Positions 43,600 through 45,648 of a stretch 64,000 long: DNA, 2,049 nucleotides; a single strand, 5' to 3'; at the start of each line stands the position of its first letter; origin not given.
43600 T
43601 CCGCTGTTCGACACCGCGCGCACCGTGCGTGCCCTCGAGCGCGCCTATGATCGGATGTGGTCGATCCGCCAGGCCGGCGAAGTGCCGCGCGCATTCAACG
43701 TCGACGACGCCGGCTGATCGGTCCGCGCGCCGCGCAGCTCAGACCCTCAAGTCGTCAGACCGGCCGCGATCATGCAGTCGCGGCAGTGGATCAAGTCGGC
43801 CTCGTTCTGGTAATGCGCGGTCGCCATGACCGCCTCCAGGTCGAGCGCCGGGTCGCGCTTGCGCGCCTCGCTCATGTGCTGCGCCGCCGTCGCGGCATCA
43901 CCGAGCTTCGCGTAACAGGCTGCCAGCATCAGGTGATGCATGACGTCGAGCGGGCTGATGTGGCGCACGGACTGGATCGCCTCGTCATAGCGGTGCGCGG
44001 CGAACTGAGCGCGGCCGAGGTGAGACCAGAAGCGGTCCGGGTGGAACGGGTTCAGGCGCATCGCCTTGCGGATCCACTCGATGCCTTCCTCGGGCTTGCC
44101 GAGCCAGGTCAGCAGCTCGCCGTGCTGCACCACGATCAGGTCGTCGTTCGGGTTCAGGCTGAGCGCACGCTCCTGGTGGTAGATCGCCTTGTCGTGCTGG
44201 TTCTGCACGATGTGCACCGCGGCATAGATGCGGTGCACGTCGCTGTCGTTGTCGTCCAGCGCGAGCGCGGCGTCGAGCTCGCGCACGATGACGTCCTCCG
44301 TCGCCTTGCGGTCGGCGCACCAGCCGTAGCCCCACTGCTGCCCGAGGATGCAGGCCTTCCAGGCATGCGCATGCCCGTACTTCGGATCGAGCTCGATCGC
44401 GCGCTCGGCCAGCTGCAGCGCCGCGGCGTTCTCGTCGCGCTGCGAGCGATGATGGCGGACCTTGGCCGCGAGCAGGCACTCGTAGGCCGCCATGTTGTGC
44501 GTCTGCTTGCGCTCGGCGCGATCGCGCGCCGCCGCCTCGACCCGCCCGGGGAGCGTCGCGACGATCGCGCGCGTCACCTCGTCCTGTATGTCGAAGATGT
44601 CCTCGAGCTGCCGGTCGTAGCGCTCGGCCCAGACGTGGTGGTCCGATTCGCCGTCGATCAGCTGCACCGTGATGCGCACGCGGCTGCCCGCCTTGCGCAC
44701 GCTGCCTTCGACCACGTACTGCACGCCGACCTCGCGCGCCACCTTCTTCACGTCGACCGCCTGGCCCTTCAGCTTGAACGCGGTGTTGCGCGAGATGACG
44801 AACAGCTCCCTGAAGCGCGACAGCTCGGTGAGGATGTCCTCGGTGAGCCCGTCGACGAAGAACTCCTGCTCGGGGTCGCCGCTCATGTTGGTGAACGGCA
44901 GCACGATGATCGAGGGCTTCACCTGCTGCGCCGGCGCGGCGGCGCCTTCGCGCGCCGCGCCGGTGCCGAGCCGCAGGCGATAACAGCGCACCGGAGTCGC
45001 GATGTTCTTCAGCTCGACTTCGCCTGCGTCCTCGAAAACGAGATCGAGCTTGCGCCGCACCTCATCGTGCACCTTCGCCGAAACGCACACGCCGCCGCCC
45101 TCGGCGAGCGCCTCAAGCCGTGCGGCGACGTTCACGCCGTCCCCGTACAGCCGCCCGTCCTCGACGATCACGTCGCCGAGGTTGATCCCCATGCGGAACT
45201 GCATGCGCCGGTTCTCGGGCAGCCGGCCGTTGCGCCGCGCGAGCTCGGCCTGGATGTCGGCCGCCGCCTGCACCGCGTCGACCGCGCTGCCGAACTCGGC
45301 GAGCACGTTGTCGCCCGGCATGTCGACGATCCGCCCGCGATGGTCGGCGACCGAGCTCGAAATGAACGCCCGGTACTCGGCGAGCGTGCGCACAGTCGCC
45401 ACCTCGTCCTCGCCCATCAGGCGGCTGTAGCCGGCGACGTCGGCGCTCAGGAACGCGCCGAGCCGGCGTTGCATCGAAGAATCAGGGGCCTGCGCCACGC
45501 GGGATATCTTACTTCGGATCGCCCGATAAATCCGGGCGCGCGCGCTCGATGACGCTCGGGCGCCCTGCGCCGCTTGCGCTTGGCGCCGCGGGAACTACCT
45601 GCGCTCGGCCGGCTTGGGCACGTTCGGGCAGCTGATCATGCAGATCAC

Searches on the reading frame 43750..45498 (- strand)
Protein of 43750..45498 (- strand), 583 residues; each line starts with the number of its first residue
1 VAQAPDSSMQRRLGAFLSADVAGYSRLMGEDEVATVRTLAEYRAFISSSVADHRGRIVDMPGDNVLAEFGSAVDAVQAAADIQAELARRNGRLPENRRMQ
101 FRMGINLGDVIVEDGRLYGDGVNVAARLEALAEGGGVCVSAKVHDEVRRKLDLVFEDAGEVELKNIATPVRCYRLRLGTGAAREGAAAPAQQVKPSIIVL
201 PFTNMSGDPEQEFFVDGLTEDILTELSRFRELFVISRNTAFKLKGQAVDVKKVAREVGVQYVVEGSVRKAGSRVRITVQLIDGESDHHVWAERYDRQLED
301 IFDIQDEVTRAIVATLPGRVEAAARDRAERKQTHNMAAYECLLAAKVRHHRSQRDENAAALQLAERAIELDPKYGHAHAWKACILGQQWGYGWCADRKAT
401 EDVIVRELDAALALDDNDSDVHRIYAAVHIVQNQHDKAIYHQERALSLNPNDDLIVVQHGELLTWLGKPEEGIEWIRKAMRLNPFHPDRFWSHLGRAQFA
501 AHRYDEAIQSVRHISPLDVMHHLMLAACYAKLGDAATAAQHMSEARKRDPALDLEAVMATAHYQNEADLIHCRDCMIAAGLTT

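Call 15: search_protein_families(library=pfam, proteins=[window:43750-45498:-], max_evalue=0.01)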
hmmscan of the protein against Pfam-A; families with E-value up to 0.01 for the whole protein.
window:43750-45498:- (583 aa): 12 families
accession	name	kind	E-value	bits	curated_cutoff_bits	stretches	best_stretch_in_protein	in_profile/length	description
PF07719.23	TPR_2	-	1.3e-15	56.5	27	1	421-452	3-34/34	Tetratricopeptide repeat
PF00515.34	TPR_1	-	8.8e-14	51.1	27.8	0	427-452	9-34/34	Tetratricopeptide repeat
PF13431.12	TPR_17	-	8.8e-13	47.9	24.4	0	363-386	1-24/34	Tetratricopeptide repeat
PF13432.12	TPR_16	-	3.8e-09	37.2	32.7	1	495-551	4-63/65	Tetratricopeptide repeat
PF00211.25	Guanylate_cyc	-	3.9e-09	36.8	21.9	1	19-174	14-180/183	Adenylate and Guanylate cyclase catalytic domain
PF13424.12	TPR_12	-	2.2e-08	34.6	30.1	1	458-511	8-68/77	Tetratricopeptide repeat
PF13181.12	TPR_8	-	2.4e-08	33.9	25.7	0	460-485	8-33/34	Tetratricopeptide repeat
PF12895.13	ANAPC3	-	9.4e-08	32.7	27.2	1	432-511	2-79/82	Anaphase-promoting complex, cyclosome, subunit 3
PF14559.12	TPR_19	-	1.1e-07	32.4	25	0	432-487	4-59/68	Tetratricopeptide repeat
PF13428.12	TPR_14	-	3.3e-07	30.8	23.5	0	522-551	4-33/44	Tetratricopeptide repeat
PF23914.1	TPR_CcmH_CycH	-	1.5e-05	25.4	42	1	412-514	43-147/158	Cytochrome c-type biogenesis protein H TPR domain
PF13414.12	TPR_11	-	0.00024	21.1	26.8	0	432-453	7-28/42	TPR repeat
